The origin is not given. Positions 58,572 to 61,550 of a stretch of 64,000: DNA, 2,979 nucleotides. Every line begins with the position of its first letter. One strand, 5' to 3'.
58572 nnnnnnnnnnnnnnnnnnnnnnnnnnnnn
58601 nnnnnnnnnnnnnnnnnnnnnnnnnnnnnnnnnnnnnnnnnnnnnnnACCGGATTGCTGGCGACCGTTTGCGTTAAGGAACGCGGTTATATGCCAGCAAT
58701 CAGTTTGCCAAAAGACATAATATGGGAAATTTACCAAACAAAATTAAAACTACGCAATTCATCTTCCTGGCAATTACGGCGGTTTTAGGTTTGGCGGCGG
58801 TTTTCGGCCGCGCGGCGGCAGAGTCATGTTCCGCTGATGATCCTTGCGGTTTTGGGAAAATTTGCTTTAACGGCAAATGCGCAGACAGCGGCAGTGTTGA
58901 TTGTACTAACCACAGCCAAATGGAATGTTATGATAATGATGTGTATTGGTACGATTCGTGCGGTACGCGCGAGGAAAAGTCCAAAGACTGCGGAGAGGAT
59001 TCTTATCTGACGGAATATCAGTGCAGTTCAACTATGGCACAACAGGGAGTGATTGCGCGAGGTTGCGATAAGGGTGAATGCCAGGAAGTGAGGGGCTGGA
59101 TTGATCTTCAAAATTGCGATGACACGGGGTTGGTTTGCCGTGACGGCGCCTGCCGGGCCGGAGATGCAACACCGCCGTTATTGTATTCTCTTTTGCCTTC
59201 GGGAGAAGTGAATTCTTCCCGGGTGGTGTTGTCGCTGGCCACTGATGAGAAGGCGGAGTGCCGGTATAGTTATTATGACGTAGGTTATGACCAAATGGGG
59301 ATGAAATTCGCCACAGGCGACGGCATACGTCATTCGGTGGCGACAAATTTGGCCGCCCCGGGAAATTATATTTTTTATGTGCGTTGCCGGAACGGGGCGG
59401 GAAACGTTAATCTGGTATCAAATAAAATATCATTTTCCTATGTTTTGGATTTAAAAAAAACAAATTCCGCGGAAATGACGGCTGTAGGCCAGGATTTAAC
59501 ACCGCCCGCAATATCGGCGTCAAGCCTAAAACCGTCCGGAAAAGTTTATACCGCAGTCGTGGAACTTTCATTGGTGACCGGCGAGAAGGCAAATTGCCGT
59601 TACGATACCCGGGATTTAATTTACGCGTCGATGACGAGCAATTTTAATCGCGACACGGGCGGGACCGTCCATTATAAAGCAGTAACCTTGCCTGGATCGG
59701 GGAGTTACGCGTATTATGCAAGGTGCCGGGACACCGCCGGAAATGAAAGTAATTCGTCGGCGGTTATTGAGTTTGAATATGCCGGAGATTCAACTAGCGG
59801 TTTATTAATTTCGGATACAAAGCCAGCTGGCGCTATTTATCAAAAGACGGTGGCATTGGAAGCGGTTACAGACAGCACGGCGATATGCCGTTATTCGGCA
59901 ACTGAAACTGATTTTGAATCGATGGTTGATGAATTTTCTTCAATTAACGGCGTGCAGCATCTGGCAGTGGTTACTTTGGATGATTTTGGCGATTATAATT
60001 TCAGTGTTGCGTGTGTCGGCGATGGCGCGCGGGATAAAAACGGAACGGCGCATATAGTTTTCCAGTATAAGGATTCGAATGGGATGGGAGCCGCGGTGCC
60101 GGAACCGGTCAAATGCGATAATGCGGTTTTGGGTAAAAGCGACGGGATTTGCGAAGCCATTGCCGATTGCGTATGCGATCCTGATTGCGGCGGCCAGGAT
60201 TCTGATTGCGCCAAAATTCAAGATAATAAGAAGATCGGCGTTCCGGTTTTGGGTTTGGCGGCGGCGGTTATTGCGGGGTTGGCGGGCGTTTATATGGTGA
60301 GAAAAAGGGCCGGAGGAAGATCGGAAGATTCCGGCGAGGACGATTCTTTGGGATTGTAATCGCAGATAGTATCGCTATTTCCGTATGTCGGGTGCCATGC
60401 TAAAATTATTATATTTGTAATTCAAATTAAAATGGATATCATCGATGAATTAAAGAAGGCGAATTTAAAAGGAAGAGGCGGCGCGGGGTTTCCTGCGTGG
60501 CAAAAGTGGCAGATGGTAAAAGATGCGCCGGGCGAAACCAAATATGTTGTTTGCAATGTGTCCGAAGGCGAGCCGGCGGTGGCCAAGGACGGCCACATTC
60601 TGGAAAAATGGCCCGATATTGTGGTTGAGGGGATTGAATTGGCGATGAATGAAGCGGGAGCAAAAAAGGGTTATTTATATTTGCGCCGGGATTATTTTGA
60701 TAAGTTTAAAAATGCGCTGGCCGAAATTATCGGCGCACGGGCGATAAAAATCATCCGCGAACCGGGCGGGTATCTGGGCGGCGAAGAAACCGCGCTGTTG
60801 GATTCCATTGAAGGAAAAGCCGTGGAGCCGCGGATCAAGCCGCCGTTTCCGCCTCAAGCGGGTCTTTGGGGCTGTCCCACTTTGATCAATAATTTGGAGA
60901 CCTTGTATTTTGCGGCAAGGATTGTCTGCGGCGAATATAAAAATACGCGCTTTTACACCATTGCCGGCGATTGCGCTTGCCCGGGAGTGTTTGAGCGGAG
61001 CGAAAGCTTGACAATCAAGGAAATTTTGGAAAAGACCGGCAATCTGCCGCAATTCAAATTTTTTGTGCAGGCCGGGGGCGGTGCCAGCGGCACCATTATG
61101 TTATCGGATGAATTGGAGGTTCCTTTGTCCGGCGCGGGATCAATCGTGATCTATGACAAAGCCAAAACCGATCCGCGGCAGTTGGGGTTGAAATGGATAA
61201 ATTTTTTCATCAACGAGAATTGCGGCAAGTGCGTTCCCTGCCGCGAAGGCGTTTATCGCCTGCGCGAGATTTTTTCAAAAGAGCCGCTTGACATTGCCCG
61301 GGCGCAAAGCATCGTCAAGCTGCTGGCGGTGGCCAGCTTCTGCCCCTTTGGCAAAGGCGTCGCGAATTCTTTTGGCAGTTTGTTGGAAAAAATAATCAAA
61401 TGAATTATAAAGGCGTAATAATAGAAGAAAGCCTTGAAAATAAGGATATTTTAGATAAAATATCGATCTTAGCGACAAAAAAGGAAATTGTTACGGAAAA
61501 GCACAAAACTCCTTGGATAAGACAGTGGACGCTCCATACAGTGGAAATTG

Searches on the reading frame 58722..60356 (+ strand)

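Call 24: search_protein_families(library=pfam, proteins=[window:58722-60356:+], max_evalue=0.01)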
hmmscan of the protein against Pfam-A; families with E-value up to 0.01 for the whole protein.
window:58722-60356:+ (545 aa): 2 families
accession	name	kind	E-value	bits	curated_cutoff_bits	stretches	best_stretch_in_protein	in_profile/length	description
PF19077.6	Big_13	-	0.00031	21.6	27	0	307-347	55-95/102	Bacterial Ig-like domain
PF07495.19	Y_Y_Y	-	0.0012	19.1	26.6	0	180-228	8-52/65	Y_Y_Y domain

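Call 54: search_protein_families(library=ncbifam, proteins=[window:58722-60356:+], max_evalue=1)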
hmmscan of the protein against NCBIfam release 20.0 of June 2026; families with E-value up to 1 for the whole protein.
window:58722-60356:+ (545 aa): 3 families
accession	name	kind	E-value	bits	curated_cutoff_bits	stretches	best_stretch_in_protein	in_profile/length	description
NF058571.1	GVDTG_CTERM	domain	0.073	13.4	29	1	508-529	23-44/44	GVDTG sorting domain-containing protein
NF047446.1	barrel_OmpL47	domain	0.11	13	40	1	311-346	26-62/68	OmpL47-type beta-barrel domain-containing protein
TIGR02656.1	cyanin_plasto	equivalog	0.21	12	87.85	0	204-231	68-95/99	plastocyanin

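Call 71: search_protein_families(library=padloc, proteins=[window:58722-60356:+], max_evalue=0.001)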
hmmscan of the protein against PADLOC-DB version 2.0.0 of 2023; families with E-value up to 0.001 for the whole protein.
window:58722-60356:+ (545 aa): 0 families

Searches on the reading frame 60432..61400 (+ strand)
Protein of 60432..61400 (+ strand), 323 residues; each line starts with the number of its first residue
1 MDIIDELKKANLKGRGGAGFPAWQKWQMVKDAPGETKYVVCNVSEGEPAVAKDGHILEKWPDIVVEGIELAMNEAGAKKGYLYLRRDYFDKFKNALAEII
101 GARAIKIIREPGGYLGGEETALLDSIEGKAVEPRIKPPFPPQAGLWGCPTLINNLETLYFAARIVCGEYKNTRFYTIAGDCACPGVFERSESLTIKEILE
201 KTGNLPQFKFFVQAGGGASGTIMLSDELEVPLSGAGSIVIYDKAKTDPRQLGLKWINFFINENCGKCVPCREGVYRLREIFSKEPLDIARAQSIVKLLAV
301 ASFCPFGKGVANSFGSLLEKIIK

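Call 24: search_protein_families(library=pfam, proteins=[window:60432-61400:+], max_evalue=0.01)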
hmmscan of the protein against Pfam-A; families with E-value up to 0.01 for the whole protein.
window:60432-61400:+ (323 aa): 2 families
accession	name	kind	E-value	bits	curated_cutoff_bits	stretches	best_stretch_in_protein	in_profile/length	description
PF01512.22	Complex1_51K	-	1.3e-33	116.5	31.2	1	8-159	2-146/150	Nuo51 FMN-binding domain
PF10589.14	NADH_4Fe-4S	-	7.2e-12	45.5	23.5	1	254-320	5-77/85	NADH-ubiquinone oxidoreductase-F iron-sulfur binding region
